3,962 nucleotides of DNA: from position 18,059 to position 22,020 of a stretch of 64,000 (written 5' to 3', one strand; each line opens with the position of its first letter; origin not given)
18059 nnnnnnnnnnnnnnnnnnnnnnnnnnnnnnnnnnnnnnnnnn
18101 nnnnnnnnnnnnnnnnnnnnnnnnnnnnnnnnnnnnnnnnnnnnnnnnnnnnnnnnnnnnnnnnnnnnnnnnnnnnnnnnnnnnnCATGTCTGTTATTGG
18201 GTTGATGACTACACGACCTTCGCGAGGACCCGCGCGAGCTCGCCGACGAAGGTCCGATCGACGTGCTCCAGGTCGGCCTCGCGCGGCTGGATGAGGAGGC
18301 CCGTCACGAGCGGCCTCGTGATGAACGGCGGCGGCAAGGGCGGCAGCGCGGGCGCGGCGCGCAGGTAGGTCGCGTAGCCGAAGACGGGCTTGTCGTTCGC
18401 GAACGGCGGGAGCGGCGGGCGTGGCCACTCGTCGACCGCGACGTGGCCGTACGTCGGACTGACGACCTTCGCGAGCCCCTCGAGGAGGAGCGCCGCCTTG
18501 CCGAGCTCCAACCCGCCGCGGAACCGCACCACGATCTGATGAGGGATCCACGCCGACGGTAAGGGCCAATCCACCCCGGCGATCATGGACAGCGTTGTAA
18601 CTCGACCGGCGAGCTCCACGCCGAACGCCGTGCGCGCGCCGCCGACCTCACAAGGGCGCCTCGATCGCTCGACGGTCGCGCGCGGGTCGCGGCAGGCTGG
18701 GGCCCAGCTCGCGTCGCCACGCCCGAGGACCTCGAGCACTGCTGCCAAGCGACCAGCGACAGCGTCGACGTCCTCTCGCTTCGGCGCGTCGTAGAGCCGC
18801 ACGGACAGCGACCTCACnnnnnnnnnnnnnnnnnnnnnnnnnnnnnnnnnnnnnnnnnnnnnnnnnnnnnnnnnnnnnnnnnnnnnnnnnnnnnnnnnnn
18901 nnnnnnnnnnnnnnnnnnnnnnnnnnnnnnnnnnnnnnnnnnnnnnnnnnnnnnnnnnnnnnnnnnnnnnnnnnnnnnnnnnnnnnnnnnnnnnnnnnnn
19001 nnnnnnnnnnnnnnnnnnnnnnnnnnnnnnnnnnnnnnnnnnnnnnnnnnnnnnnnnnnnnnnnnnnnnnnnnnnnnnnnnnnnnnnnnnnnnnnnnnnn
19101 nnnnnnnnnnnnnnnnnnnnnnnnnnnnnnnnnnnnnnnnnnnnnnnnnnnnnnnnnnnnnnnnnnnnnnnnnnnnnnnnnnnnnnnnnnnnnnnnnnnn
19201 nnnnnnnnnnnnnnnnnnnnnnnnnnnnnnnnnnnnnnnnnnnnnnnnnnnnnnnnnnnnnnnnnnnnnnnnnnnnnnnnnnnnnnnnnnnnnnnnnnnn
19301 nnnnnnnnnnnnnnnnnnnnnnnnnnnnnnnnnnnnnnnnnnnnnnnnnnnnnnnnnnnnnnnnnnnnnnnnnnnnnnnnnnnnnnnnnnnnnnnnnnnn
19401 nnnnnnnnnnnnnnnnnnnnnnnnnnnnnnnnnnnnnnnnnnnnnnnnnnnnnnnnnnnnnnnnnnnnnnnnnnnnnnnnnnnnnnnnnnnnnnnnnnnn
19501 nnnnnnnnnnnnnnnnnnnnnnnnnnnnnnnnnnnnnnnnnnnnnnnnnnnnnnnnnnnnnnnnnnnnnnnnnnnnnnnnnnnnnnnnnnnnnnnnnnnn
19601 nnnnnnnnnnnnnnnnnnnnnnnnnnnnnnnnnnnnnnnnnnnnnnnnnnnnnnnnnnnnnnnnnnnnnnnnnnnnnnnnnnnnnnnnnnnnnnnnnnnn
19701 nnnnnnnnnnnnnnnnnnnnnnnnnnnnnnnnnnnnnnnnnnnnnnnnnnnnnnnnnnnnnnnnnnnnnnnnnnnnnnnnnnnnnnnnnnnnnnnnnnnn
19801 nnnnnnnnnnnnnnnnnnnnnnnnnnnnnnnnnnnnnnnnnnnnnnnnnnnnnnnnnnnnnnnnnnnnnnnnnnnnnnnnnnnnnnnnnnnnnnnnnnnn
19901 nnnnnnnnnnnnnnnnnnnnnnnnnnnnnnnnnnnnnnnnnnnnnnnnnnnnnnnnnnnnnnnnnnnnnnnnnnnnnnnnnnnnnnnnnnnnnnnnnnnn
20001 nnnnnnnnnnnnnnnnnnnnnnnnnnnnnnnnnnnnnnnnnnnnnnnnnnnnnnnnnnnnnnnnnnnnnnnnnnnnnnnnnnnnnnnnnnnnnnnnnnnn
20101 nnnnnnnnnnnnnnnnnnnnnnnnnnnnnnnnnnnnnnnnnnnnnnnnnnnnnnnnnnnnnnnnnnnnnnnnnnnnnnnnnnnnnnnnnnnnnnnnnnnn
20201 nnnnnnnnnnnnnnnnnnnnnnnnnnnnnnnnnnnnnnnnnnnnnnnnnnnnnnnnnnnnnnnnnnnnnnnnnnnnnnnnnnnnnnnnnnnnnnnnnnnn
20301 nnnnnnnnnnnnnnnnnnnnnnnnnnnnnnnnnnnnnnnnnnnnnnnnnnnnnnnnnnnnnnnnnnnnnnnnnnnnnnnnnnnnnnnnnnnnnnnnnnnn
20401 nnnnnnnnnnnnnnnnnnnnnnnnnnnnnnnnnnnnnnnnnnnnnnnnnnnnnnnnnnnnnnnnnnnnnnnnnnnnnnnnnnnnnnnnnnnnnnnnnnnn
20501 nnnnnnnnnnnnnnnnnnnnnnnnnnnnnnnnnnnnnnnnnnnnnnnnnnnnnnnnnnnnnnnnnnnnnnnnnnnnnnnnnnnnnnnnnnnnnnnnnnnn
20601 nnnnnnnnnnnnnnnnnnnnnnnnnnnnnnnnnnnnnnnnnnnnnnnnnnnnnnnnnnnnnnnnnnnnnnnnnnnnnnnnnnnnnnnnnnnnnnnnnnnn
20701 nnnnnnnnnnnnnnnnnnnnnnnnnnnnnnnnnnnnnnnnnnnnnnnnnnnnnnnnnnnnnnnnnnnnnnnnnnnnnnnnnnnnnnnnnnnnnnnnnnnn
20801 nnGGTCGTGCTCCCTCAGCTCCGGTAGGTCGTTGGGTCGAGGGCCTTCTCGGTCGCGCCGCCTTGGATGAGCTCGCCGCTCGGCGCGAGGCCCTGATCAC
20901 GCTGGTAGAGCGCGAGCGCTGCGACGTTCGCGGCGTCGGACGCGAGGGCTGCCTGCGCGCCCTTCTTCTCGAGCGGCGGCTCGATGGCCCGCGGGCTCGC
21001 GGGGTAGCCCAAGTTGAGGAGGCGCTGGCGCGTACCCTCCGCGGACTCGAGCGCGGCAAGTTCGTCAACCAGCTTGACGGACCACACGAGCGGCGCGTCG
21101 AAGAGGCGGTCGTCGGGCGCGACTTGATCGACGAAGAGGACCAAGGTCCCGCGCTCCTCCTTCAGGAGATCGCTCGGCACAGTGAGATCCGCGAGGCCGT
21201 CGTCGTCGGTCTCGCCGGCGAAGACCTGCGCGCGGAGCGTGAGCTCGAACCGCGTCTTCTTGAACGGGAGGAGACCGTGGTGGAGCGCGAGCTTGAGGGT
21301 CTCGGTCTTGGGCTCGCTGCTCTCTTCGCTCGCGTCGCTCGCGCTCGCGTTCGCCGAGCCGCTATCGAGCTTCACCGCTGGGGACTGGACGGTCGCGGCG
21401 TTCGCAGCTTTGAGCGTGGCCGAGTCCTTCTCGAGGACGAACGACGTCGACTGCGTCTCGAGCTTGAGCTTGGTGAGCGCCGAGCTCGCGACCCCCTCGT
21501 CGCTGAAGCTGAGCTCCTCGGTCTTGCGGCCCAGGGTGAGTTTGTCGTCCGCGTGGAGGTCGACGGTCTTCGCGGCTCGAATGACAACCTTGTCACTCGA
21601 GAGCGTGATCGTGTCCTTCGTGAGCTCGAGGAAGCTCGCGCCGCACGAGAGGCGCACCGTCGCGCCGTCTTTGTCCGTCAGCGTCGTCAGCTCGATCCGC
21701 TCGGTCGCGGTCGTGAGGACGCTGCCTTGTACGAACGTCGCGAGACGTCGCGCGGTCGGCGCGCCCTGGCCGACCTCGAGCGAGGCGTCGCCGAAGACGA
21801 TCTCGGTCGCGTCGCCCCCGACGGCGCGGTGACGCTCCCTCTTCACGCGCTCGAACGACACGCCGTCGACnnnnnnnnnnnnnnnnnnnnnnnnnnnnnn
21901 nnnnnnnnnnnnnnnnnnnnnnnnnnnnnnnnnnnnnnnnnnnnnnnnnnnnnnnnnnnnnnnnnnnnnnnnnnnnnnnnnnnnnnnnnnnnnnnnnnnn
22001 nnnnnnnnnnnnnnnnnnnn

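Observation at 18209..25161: Orphan T6SS cargo island: specialised VgrG (C-terminal peptidoglycan-binding-like module), lipase-like effector, overlapping immunity gene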

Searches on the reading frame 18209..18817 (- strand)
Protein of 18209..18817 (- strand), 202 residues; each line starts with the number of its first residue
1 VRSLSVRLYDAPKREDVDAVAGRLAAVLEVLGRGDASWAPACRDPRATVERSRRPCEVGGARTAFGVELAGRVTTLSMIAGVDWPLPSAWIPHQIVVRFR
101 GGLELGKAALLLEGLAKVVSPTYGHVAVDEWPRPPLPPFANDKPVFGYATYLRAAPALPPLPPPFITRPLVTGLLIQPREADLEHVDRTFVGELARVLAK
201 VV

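Call 4: search_protein_families(library=pfam, proteins=[window:18209-18817:-], max_evalue=0.1)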
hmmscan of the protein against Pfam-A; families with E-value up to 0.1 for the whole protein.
window:18209-18817:- (202 aa): 0 families

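Call 8: search_protein_families(library=ncbifam, proteins=[window:18209-18817:-], max_evalue=0.1)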
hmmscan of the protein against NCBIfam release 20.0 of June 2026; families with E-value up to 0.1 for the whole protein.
window:18209-18817:- (202 aa): 0 families

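Call 21: search_protein_families(library=pfam, proteins=[window:18209-18817:-], max_evalue=10)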
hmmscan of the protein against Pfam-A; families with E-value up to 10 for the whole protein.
window:18209-18817:- (202 aa): 0 families

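Call 38: search_protein_families(library=pfam, alignment_id=A4, max_evalue=0.01)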
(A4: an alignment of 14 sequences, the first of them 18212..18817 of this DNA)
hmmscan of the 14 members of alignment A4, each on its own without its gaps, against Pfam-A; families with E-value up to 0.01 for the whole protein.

A. member 1, window:18212-18817:- (202 aa): 0 families

B. families by the number of members that match (of 14 scanned): 1 family
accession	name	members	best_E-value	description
PF15579.11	Imm52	12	3.1e-19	Immunity protein 52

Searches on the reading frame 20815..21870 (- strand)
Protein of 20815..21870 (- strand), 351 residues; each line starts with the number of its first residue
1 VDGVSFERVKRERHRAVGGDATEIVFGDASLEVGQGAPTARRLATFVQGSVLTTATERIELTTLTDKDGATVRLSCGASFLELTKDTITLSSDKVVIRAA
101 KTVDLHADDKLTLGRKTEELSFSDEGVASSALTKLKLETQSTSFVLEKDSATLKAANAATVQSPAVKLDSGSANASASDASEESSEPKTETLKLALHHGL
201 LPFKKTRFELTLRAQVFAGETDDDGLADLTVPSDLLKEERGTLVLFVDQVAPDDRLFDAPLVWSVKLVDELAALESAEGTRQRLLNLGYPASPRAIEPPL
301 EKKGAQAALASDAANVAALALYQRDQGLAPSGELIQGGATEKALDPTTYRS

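Call 12: find_homologous_proteins(query=window:20815-21870:-)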
Query window:20815-21870:-: 8000 candidates shared short words with the query, none scored E <= 0.001.

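Call 35: search_protein_families(library=pfam, alignment_id=A3, max_evalue=0.01)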
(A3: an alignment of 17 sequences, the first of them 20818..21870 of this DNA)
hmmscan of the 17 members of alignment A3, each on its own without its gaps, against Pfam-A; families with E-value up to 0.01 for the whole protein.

A. member 1, window:20818-21870:- (351 aa): 0 families

B. families by the number of members that match (of 17 scanned): 3 families
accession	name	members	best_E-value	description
PF01471.23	PG_binding_1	15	6.8e-10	Putative peptidoglycan binding domain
PF22178.3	Gp5_trimer_C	2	2e-13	Bacteriophage T4 gp5 C-terminal trimerisation domain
PF10106.14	DUF2345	1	0.0081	Uncharacterized protein conserved in bacteria (DUF2345)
